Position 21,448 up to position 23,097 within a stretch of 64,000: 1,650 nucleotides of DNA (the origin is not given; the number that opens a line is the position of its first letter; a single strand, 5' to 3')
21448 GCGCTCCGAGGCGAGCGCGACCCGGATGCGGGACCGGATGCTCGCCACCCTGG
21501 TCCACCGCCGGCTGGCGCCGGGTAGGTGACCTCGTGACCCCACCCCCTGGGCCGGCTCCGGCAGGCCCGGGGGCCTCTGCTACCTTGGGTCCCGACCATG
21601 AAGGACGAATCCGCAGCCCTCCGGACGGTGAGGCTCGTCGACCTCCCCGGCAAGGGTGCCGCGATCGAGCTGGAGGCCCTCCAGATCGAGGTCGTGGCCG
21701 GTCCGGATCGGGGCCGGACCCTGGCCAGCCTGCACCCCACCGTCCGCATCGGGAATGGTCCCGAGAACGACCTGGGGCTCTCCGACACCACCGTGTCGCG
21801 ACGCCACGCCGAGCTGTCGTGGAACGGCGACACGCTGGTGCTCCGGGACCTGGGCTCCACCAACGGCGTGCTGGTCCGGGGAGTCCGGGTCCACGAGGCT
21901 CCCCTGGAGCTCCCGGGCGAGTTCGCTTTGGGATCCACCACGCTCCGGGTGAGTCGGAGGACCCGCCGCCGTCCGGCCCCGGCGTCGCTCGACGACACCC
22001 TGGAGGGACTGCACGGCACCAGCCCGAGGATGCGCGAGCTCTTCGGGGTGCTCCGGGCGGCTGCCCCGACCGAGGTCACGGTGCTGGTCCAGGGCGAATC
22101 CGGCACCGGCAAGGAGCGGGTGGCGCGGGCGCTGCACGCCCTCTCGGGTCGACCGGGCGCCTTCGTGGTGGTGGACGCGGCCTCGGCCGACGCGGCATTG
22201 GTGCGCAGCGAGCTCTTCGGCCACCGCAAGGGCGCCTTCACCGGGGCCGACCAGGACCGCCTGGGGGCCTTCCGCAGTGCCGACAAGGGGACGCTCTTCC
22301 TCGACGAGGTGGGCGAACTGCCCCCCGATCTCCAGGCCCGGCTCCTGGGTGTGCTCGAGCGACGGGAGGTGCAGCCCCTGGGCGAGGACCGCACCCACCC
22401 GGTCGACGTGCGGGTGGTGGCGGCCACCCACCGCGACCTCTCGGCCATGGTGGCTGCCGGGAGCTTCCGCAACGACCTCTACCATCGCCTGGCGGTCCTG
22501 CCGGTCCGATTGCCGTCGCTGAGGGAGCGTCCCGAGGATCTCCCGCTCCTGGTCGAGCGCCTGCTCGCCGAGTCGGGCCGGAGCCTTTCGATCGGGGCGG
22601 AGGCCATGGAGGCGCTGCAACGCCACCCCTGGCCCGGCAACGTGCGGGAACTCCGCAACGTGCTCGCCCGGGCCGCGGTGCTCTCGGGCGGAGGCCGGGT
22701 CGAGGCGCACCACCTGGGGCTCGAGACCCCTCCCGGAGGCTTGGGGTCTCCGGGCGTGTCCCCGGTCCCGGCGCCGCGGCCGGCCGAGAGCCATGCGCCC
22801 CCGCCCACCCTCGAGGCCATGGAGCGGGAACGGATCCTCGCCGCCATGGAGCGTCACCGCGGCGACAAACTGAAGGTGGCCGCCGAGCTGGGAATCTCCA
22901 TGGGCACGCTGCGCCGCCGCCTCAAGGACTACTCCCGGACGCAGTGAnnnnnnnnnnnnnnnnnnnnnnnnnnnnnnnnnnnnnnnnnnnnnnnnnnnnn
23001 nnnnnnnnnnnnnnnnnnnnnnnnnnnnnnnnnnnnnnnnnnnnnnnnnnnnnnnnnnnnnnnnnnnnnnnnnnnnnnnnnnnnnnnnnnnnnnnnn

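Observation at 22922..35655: ~12.6-kb minus-strand envelope/glycan operon containing a B12-binding radical-SAM enzyme with non-canonical CX7CX2C motif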

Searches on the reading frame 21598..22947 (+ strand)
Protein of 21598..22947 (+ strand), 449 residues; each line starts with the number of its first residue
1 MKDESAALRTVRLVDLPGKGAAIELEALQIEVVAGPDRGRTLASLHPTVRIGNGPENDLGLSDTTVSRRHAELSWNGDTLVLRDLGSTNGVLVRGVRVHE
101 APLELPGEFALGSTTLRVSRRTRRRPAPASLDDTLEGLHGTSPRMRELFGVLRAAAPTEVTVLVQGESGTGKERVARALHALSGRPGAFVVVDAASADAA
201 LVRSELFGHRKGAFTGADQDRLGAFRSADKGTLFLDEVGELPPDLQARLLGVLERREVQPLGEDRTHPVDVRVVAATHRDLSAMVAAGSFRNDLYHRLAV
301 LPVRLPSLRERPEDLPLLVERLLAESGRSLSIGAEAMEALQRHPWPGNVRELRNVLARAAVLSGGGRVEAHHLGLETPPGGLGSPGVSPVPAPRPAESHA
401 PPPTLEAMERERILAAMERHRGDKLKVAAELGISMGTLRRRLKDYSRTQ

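Call 32: search_protein_families(library=pfam, max_evalue=0.001, proteins=[window:21598-22947:+])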
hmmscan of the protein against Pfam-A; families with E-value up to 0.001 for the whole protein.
window:21598-22947:+ (449 aa): 11 families
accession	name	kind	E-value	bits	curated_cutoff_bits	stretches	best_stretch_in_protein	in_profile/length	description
PF00158.32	Sigma54_activat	-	1.4e-60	204.3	20.2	1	139-303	2-167/168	Sigma-54 interaction domain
PF14532.12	Sigma54_activ_2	-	1.5e-19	71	25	1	140-308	2-138/138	Sigma-54 interaction domain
PF25601.1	AAA_lid_14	-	9.1e-19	67.5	27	1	309-374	1-71/87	AAA+ ATPase lid domain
PF16697.10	Yop-YscD_cpl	-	2.3e-15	57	33.2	1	31-119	1-91/94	Inner membrane component of T3SS, cytoplasmic domain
PF00498.31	FHA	-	4.5e-14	53.1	20.7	1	49-104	1-57/67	FHA domain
PF02954.25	HTH_8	-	9.2e-12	44.9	22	1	404-445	1-42/42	Bacterial regulatory protein, Fis family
PF07728.20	AAA_5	-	3.5e-10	40.4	22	1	162-279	2-123/139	AAA domain (dynein-related subfamily)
PF13191.12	AAA_16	-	1.8e-05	25.8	32.6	1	147-256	11-123/167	AAA ATPase domain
PF18024.7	HTH_50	-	5.4e-05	23.2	27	0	405-445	8-47/50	Helix-turn-helix domain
PF01078.27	Mg_chelatase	-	0.00022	21.1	20.3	0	216-277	93-156/207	Magnesium chelatase, subunit ChlI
PF07724.20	AAA_2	-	0.00045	20.7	27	1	159-260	3-106/166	AAA domain (Cdc48 subfamily)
